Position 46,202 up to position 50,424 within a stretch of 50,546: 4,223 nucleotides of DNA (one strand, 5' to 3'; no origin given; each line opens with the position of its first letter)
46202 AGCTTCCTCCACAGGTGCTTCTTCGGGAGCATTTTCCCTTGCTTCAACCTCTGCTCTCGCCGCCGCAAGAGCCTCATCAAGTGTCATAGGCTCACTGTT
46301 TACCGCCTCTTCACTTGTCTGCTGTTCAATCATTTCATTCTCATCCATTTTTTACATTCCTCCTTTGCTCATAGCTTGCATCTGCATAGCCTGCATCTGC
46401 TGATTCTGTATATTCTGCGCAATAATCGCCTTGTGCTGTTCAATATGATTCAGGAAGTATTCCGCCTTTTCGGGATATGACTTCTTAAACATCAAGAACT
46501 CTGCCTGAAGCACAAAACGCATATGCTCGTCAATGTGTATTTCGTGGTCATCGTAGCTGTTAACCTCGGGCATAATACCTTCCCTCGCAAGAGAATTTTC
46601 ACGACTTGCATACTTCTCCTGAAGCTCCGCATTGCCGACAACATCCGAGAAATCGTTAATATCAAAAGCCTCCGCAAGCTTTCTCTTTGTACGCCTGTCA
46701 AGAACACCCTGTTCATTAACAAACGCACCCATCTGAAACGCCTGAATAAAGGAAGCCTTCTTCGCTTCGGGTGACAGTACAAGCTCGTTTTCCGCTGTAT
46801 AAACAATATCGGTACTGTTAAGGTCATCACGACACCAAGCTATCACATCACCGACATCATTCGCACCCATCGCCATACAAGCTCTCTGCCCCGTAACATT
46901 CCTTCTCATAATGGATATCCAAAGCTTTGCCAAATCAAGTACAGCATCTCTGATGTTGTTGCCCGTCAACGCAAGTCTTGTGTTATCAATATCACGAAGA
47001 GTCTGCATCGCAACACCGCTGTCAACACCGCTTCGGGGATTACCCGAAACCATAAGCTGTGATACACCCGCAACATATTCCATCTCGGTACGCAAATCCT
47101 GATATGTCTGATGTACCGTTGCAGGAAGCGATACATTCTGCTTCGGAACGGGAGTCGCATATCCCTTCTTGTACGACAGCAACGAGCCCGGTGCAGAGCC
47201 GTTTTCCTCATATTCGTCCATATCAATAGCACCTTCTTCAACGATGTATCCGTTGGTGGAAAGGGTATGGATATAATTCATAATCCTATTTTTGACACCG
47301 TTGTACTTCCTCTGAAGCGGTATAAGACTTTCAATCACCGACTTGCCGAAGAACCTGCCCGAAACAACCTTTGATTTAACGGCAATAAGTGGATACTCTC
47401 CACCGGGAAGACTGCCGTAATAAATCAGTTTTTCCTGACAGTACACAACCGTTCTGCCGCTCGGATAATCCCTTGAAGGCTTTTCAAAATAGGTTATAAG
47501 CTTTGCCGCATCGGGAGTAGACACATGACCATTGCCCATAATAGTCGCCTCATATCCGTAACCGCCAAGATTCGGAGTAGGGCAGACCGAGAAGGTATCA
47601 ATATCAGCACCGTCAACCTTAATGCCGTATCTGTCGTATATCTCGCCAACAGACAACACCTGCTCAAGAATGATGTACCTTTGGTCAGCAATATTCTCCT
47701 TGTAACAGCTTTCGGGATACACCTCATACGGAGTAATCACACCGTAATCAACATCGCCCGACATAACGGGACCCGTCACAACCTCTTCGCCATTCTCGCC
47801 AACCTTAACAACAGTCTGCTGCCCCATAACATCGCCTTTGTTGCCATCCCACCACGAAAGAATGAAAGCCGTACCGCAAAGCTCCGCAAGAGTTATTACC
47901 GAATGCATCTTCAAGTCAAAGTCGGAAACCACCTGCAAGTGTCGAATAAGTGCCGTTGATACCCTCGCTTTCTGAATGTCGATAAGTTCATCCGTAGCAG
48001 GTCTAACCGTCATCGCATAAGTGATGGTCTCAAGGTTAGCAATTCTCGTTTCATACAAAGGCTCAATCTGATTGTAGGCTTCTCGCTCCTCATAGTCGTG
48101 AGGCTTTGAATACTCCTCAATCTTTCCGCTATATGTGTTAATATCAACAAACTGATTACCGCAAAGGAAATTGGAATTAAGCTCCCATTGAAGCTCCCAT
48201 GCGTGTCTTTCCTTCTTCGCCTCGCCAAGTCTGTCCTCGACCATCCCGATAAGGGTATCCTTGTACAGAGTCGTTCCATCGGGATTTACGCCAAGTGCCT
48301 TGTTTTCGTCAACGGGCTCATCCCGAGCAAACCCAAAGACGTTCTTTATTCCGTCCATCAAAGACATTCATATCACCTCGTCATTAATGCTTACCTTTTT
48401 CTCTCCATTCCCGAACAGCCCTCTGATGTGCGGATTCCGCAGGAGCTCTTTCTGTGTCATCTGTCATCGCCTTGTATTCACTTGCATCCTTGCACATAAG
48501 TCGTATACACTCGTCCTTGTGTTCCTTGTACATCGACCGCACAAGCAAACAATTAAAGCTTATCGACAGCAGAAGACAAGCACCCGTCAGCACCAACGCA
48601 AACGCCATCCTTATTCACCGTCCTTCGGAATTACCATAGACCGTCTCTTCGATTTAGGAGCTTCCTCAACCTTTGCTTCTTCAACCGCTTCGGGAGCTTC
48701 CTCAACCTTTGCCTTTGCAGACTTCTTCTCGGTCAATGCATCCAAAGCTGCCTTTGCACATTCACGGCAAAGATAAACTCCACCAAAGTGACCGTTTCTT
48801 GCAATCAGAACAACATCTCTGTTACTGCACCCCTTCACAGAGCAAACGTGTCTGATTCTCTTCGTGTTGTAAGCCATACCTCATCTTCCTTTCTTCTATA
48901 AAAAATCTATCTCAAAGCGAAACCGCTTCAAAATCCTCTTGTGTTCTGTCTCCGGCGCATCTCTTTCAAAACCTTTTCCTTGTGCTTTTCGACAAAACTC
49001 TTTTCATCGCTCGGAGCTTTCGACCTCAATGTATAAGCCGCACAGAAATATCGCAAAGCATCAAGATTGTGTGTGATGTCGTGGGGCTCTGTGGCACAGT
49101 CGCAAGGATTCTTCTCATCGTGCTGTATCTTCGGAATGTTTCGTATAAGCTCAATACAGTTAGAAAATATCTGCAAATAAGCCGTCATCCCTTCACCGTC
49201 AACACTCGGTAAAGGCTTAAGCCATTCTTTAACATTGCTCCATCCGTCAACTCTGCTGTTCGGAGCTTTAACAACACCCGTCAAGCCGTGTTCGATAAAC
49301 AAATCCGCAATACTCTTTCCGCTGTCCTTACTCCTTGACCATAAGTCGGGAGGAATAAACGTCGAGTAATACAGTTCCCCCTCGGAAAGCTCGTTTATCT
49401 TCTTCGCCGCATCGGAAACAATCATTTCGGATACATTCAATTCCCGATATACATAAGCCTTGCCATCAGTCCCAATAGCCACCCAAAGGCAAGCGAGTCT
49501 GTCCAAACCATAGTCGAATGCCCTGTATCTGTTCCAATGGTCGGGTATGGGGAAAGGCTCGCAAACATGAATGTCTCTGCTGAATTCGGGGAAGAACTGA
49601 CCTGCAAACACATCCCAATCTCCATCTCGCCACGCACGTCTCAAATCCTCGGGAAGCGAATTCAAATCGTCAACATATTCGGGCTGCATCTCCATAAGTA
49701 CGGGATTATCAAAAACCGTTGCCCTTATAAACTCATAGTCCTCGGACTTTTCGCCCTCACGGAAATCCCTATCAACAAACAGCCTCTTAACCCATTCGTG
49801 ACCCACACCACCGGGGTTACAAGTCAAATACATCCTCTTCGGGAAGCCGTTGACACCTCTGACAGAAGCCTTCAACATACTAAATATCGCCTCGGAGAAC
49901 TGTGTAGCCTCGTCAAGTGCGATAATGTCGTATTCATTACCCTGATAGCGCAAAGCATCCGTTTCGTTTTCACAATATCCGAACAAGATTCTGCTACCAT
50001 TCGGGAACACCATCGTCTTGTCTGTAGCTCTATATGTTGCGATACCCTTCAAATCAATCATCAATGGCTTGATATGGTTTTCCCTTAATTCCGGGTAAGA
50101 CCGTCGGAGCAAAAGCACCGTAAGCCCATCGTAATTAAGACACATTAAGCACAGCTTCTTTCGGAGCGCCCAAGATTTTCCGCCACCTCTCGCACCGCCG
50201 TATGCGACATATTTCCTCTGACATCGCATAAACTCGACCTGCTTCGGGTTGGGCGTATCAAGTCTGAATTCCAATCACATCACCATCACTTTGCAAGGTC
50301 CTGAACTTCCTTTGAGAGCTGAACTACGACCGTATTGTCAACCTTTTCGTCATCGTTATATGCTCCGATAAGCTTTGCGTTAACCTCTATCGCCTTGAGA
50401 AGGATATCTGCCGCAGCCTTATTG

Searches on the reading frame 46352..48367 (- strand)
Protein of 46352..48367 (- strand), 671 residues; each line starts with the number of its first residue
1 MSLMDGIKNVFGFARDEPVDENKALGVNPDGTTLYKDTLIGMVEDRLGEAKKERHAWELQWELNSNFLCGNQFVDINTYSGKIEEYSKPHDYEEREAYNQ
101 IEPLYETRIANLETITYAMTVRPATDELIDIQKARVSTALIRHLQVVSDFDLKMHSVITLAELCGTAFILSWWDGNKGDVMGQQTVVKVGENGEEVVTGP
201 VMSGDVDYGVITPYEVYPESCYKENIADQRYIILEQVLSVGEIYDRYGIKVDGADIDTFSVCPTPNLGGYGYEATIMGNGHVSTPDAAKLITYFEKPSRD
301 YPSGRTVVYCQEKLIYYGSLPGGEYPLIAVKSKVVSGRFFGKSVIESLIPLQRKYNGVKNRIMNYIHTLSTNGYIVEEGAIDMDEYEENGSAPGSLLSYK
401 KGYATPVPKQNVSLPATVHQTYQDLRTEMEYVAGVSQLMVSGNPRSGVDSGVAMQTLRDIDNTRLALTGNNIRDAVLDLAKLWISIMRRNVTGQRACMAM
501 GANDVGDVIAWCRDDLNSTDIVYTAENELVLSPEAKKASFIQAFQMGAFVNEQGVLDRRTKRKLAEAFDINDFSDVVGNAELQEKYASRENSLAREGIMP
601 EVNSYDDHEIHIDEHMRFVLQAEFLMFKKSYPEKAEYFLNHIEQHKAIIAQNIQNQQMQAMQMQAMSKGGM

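Call 13: search_protein_families(library=phrogs, proteins=[window:46352-48367:-], max_evalue=0.00001)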
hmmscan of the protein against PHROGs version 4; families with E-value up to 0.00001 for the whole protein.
window:46352-48367:- (671 aa): 2 families
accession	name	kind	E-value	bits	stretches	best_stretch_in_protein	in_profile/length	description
phrog_156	-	head and packaging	4.1e-26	92.6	1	47-496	19-466/681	portal protein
phrog_332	-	connector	2.2e-09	37.2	1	38-443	9-382/560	head-tail adaptor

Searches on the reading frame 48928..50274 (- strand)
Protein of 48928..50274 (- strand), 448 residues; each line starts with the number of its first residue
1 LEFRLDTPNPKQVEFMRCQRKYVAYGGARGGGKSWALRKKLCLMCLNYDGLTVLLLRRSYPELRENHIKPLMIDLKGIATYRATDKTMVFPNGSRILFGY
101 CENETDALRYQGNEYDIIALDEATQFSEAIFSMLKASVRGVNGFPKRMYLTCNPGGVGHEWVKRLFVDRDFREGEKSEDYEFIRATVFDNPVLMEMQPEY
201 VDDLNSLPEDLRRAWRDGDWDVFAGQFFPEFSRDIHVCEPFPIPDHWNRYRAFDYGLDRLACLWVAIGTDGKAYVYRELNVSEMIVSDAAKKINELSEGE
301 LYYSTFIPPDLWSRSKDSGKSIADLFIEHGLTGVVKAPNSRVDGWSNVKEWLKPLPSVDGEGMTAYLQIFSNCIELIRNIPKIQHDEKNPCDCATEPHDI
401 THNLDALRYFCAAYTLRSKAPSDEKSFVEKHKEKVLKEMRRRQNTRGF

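Call 13: search_protein_families(library=phrogs, proteins=[window:48928-50274:-], max_evalue=0.00001)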
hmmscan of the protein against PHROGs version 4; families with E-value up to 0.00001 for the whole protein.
window:48928-50274:- (448 aa): 7 families
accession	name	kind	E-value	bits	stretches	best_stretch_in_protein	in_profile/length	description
phrog_979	-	head and packaging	1.7e-46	160.2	1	7-254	153-441/642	terminase large subunit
phrog_2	-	head and packaging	3.7e-46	159.3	1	6-424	264-602/807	terminase large subunit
phrog_9526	-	head and packaging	6.5e-18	66.1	1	9-156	12-167/280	terminase large subunit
phrog_3717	-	head and packaging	2.1e-15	58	1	10-261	13-264/277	terminase large subunit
phrog_5653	-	head and packaging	1.1e-11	45.9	1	218-422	1-188/199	terminase large subunit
phrog_10250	-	head and packaging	3.1e-06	28.1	1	213-414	11-215/228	terminase large subunit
phrog_38319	-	unknown function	3.4e-06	27.7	0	114-239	124-244/271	-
